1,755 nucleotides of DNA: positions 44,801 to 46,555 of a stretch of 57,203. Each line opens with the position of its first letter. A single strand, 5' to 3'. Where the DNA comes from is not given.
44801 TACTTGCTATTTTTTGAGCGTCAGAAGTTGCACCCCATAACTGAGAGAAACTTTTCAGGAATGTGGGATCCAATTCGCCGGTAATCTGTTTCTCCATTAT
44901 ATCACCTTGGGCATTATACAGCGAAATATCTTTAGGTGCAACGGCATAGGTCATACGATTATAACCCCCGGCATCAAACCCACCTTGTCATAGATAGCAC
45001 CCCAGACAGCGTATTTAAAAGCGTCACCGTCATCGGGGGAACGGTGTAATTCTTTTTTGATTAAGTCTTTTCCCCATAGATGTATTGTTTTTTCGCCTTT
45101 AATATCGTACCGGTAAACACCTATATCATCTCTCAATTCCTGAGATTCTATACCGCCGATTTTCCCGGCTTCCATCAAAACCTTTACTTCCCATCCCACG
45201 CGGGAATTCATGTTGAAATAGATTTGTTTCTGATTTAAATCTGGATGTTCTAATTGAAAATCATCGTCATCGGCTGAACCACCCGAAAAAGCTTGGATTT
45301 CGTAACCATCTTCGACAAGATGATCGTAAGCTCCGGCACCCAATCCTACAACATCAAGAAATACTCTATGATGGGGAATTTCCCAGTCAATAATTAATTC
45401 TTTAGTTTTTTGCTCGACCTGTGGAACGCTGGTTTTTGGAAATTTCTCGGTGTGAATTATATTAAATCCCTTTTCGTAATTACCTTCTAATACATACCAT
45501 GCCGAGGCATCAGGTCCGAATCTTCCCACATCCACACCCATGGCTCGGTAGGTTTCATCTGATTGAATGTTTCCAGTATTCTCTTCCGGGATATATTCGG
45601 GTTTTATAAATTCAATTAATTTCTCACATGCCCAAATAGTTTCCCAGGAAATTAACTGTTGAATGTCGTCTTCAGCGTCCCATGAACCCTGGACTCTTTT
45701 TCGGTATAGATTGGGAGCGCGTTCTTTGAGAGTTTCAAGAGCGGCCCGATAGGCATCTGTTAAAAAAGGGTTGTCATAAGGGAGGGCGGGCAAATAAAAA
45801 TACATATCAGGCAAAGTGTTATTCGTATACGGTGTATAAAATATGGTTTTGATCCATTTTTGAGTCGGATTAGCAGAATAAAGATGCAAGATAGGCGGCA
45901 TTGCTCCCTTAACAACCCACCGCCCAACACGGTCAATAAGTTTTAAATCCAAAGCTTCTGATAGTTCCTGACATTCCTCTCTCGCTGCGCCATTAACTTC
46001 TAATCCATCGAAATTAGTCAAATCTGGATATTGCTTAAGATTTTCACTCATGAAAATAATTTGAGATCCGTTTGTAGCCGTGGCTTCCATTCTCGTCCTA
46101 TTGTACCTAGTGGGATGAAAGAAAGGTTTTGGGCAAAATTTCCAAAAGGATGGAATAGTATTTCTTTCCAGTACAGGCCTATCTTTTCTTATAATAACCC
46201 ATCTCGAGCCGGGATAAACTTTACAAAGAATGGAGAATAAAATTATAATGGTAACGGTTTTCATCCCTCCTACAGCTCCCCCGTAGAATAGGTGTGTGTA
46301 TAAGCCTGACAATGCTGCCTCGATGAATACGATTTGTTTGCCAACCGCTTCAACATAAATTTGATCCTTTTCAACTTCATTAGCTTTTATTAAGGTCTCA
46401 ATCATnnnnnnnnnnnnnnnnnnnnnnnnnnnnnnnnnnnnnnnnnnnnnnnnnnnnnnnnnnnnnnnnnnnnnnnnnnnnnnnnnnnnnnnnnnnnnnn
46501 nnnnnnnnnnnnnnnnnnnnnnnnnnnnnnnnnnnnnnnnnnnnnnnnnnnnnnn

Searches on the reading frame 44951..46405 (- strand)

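Call 85: search_protein_families(library=phrogs, proteins=[window:44951-46405:-], max_evalue=0.00001)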
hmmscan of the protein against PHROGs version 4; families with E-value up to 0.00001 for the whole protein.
window:44951-46405:- (484 aa): 2 families
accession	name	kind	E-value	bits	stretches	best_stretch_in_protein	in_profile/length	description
phrog_2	-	head and packaging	1.1e-18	68.3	1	23-474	269-596/807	terminase large subunit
phrog_979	-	head and packaging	1.4e-12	48.1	1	7-151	141-279/642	terminase large subunit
